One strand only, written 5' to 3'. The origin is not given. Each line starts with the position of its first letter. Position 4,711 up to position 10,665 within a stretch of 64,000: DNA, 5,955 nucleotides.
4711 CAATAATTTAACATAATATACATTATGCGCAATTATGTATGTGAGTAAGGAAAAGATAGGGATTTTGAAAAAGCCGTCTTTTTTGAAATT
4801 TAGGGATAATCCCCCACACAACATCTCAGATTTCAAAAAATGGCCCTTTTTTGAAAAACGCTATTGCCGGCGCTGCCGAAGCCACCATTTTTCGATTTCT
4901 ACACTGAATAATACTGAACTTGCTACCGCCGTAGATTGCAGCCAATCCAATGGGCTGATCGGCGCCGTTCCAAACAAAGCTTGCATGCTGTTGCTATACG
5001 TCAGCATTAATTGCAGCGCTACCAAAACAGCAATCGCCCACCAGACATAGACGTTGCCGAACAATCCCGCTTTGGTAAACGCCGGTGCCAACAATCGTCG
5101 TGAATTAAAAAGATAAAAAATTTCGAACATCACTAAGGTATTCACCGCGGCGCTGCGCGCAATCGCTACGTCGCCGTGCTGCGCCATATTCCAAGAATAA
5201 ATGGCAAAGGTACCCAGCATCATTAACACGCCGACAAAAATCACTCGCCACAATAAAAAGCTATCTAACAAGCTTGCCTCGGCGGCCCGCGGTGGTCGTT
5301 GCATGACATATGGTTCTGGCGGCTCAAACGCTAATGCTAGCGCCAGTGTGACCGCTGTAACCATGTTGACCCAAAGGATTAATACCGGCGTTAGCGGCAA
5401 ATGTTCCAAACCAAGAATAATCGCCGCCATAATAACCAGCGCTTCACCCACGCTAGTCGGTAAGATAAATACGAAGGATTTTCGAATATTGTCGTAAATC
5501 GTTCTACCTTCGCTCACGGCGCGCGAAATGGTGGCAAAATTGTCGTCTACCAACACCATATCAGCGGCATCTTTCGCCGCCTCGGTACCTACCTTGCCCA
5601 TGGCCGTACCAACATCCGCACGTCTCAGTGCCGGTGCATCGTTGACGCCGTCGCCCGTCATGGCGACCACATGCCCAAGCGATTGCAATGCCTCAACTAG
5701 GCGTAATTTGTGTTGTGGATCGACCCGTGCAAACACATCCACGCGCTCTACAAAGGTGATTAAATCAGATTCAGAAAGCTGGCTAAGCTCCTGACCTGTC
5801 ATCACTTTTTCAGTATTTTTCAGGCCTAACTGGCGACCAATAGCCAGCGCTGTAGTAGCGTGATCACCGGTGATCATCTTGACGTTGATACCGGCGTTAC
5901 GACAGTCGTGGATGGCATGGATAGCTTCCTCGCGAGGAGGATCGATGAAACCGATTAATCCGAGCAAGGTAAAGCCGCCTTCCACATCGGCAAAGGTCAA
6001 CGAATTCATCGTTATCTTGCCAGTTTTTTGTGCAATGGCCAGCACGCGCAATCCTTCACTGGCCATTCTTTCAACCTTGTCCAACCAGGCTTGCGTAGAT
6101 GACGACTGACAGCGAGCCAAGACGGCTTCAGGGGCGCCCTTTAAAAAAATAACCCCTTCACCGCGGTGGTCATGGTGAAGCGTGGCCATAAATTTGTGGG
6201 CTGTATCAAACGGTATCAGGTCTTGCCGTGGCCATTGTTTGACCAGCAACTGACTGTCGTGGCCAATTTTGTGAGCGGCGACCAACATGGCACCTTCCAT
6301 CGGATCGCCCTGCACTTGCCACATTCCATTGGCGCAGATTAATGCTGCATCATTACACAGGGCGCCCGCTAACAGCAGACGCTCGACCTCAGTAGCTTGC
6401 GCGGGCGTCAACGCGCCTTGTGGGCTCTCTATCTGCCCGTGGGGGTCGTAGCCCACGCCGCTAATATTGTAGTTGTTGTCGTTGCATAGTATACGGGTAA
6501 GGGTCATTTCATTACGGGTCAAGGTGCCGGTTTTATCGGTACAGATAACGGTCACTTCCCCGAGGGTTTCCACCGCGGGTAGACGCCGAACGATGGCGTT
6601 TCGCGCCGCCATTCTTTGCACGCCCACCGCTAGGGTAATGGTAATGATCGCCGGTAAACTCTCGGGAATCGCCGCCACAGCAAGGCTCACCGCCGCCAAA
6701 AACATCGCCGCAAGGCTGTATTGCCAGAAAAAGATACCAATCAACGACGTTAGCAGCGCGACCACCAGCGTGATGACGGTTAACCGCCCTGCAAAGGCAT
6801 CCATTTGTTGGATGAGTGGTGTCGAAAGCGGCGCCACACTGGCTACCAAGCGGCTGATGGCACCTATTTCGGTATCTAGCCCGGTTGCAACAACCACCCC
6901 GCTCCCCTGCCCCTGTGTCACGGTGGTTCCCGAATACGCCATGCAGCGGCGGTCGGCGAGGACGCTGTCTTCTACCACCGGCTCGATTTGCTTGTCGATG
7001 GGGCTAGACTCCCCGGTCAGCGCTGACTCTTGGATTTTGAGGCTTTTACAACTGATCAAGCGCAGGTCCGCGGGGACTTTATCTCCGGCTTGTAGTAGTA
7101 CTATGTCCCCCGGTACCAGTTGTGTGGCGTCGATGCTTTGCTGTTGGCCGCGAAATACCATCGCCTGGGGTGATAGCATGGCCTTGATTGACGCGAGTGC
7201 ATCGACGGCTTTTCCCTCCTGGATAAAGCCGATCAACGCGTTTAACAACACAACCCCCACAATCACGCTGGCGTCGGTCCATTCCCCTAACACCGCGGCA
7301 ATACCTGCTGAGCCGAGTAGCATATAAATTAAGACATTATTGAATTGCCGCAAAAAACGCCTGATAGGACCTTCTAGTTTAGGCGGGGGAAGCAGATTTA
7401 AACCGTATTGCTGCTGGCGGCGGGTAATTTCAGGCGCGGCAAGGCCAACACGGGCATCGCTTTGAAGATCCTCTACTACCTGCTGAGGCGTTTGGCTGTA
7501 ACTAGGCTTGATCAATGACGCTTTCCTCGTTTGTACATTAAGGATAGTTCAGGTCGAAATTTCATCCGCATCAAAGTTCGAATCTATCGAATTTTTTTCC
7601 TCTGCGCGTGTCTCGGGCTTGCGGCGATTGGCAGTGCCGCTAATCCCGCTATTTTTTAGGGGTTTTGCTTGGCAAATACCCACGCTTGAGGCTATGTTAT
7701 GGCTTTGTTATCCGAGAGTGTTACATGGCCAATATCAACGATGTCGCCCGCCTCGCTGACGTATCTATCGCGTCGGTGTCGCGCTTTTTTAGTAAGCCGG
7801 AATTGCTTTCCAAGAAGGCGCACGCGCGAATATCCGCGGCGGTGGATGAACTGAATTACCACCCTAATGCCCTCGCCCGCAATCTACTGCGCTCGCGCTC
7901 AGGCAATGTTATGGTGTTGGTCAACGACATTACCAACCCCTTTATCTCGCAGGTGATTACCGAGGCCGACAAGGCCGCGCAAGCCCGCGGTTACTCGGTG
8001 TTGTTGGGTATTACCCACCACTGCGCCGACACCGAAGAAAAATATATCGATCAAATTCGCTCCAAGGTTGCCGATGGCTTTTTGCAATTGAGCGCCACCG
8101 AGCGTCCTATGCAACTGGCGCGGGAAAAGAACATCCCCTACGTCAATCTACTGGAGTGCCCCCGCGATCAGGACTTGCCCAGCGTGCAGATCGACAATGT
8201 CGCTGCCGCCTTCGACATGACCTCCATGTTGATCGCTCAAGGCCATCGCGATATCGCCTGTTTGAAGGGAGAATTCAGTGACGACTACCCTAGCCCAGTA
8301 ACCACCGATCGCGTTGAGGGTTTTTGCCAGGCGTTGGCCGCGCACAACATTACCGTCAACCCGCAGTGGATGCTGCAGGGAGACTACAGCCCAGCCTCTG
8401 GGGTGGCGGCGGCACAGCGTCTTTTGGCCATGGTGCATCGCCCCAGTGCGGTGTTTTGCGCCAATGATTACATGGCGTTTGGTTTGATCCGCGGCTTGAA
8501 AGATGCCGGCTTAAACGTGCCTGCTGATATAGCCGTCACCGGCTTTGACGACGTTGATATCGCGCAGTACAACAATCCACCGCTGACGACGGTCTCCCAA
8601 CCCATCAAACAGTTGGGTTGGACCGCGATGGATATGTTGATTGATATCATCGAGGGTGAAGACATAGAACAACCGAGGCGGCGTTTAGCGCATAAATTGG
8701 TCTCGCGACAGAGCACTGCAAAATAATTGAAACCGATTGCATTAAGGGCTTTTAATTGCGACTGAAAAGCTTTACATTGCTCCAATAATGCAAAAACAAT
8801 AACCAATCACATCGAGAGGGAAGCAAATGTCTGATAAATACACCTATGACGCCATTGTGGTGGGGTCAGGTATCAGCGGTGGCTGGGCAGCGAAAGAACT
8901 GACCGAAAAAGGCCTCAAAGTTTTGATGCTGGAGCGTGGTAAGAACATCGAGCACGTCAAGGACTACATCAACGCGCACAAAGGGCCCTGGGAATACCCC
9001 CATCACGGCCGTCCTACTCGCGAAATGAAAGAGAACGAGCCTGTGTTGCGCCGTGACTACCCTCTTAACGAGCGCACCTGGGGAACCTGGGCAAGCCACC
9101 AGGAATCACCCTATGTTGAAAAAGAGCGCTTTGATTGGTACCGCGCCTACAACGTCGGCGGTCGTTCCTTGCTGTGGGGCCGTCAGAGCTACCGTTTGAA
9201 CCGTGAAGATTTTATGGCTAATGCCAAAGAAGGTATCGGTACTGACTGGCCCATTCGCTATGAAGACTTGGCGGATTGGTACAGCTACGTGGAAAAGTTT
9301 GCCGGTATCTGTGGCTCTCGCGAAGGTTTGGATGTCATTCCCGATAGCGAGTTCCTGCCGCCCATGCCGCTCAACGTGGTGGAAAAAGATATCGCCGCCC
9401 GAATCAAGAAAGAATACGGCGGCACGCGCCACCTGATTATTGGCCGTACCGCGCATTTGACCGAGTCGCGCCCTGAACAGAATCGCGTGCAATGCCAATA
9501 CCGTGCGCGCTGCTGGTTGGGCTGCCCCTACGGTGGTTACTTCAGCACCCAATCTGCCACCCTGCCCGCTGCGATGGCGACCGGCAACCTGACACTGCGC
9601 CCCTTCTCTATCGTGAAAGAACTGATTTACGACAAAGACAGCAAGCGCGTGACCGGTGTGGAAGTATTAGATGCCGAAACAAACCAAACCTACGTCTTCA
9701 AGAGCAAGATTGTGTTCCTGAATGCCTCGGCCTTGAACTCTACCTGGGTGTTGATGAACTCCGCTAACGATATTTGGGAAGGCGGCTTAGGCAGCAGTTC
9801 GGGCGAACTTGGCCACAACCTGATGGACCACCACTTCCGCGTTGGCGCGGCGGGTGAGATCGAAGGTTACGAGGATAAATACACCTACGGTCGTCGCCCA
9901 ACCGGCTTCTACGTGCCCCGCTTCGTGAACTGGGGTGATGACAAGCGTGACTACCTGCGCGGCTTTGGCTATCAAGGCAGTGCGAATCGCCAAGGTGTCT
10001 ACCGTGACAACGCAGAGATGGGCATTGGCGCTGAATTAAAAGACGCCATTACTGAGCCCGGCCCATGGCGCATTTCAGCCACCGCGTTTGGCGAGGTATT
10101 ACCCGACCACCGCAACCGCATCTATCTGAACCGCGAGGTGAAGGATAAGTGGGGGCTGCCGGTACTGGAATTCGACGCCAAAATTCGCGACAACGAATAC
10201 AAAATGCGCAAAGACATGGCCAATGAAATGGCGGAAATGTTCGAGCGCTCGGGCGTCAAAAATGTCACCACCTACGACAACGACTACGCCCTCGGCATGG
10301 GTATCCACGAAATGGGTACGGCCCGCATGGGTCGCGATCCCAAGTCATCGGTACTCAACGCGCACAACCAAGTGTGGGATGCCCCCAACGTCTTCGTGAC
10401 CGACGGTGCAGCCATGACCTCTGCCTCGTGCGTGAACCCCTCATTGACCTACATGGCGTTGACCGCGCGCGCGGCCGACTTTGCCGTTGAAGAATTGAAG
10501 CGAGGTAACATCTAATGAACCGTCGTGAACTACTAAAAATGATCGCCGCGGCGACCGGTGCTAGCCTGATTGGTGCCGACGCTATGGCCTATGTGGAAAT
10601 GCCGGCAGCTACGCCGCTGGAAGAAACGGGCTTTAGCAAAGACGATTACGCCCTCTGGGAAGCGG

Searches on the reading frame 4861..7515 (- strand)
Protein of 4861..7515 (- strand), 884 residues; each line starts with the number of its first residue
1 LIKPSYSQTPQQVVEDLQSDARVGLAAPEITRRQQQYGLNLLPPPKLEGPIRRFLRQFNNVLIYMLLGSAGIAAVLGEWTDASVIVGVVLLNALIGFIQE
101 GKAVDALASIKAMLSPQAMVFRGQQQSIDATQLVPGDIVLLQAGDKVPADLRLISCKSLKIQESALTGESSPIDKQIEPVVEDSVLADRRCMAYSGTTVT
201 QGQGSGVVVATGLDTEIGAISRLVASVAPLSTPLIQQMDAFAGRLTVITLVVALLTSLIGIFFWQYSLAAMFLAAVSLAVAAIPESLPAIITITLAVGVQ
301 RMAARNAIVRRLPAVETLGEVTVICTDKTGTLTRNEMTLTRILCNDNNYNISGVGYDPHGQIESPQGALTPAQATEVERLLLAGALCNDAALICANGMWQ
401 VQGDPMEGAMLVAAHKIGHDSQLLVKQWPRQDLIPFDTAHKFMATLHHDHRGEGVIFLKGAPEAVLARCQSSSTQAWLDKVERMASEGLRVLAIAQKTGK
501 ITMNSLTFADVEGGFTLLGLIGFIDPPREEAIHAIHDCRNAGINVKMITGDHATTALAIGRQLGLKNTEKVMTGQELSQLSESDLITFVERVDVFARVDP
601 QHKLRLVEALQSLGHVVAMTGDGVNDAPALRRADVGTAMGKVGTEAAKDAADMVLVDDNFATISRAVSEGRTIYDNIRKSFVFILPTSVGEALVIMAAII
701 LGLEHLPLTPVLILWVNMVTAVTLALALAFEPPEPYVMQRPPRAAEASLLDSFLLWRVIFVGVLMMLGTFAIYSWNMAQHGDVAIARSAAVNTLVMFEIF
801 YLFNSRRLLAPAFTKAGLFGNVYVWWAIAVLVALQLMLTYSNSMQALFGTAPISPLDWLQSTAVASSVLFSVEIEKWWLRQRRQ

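Call 88: search_protein_families(library=pfam, proteins=[window:4861-7515:-])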
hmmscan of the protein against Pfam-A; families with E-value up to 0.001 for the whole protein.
window:4861-7515:- (884 aa): 6 families
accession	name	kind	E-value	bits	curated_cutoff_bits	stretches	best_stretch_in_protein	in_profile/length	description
PF00122.25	E1-E2_ATPase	-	8.2e-49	166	28.1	1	113-304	2-180/181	E1-E2 ATPase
PF00689.26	Cation_ATPase_C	-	4.6e-47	160.5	27.3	1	706-878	2-175/175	Cation transporting ATPase, C-terminus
PF13246.12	Cation_ATPase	-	2e-20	73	21.7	1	385-471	1-90/91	Cation transport ATPase (P-type)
PF00702.32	Hydrolase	-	4.3e-18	66.8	26.4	1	513-634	85-191/191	haloacid dehalogenase-like hydrolase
PF00690.31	Cation_ATPase_N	-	3.8e-17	62.1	20.4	1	6-72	2-68/69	Cation transporter/ATPase, N-terminus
PF08282.18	Hydrolase_3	-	0.0002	21.6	20.9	0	615-664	204-252/255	haloacid dehalogenase-like hydrolase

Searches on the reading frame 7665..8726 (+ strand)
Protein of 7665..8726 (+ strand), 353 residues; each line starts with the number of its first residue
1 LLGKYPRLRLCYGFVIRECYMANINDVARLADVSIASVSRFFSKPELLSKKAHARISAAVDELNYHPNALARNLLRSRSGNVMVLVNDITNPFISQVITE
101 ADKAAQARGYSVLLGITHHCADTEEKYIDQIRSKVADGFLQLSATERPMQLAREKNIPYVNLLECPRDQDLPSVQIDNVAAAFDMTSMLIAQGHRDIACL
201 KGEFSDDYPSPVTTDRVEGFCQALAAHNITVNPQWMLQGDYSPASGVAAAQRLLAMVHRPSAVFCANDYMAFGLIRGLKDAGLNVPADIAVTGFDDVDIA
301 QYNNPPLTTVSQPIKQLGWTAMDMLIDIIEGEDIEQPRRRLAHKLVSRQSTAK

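Call 88: search_protein_families(library=pfam, proteins=[window:7665-8726:+])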
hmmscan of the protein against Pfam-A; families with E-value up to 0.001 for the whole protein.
window:7665-8726:+ (353 aa): 4 families
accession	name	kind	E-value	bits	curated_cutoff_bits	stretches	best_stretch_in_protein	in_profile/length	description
PF13377.12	Peripla_BP_3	-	8.5e-38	130.5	26.5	1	188-351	3-167/167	Periplasmic binding protein-like domain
PF00532.27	Peripla_BP_1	-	1e-33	117.4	22.2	1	81-337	3-268/281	Periplasmic binding proteins and sugar binding domain of LacI family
PF13407.12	Peripla_BP_4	-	4e-19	69.6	35.1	1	83-332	2-257/258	Periplasmic binding protein domain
PF00356.27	LacI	-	2.3e-14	53.3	27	1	24-68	2-46/46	Bacterial regulatory proteins, lacI family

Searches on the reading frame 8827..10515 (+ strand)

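Call 88: search_protein_families(library=pfam, proteins=[window:8827-10515:+])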
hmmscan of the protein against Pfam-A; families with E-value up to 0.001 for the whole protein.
window:8827-10515:+ (562 aa): 6 families
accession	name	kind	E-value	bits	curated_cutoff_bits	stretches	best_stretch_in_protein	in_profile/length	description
PF05199.19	GMC_oxred_C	-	2.4e-23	83.7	24.6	1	426-545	1-138/139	GMC oxidoreductase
PF00732.25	GMC_oxred_N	-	4.4e-15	56.5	23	1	98-335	15-216/218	GMC oxidoreductase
PF00890.30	FAD_binding_2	-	2.6e-05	24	20.4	0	8-40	1-33/414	FAD binding domain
PF13450.12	NAD_binding_8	-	3.1e-05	24.6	21.9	1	11-40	1-30/68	NAD(P)-binding Rossmann-like domain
PF01266.30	DAO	-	7.6e-05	22.8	27.9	1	8-41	1-34/353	FAD dependent oxidoreductase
PF07992.20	Pyr_redox_2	-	0.00099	19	26.1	0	7-43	1-37/291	Pyridine nucleotide-disulphide oxidoreductase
